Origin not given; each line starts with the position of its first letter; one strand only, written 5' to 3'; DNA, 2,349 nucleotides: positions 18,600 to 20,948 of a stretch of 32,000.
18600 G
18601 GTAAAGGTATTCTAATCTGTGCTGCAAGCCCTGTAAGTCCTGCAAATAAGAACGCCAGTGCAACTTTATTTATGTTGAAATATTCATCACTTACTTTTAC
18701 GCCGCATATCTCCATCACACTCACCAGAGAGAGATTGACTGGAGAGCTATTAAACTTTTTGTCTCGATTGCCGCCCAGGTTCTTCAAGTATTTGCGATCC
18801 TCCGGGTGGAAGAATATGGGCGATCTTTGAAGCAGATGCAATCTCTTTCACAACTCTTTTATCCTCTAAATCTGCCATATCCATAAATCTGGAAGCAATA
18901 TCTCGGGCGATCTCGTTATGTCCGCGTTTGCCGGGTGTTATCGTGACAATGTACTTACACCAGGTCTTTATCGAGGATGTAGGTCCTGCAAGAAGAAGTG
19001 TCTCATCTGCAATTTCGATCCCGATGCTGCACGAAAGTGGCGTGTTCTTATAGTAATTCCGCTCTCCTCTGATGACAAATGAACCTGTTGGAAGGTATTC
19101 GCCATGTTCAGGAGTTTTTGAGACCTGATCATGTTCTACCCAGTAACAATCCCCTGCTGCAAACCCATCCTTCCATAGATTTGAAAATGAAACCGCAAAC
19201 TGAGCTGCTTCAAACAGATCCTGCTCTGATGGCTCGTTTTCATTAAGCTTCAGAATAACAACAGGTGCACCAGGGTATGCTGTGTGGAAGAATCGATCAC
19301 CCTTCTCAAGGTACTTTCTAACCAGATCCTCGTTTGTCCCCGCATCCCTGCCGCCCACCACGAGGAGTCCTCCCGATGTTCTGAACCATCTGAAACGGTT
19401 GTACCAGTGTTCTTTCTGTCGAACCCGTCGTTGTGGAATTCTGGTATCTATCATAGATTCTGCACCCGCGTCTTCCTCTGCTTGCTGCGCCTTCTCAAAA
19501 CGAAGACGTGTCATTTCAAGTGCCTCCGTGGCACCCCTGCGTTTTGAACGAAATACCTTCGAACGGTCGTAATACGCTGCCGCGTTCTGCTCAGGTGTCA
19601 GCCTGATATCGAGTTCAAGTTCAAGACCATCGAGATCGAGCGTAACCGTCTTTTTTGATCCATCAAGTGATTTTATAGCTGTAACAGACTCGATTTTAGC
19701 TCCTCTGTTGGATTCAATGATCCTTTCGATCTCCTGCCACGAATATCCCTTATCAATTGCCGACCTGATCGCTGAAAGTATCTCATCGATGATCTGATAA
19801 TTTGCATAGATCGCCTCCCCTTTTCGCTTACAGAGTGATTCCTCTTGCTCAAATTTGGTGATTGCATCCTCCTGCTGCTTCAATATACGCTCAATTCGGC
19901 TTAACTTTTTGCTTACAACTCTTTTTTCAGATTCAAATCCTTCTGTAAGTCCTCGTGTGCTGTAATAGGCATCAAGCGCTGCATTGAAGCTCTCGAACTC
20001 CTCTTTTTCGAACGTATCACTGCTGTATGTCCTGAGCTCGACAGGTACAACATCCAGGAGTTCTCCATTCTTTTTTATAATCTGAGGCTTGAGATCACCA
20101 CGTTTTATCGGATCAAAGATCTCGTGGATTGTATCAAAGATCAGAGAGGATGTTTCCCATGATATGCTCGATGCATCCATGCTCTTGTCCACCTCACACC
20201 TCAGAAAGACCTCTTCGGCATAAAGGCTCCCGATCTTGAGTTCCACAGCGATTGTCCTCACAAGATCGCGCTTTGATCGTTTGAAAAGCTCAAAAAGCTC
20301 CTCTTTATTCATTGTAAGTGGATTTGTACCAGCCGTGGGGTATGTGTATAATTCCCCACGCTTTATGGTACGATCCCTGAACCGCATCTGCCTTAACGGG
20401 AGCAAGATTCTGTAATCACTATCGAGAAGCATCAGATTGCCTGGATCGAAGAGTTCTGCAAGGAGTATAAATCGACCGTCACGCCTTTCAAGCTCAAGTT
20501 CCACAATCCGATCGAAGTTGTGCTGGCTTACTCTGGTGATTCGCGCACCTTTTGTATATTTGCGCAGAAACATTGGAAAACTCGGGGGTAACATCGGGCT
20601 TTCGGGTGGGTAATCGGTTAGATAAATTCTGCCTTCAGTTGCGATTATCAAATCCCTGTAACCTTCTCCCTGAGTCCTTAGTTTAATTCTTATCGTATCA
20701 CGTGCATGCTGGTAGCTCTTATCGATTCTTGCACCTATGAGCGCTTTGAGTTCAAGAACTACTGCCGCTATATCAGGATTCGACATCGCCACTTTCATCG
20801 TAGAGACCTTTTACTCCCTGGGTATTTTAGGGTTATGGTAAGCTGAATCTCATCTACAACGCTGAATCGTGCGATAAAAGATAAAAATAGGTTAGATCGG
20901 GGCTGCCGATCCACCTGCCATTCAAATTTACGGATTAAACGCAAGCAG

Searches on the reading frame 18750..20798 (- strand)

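Call 59: search_protein_families(library=pfam, proteins=[window:18750-20798:-], max_evalue=0.00001)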
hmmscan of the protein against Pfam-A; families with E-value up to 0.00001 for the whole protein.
window:18750-20798:- (682 aa): 2 families
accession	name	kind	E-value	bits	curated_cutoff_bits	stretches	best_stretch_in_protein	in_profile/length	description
PF05833.16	NFACT_N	-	5.9e-78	263.1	31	1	9-444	4-421/456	NFACT N-terminal and middle domains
PF05670.18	NFACT-R_1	-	2e-31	109.3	29.8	1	469-578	2-112/112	NFACT protein RNA binding domain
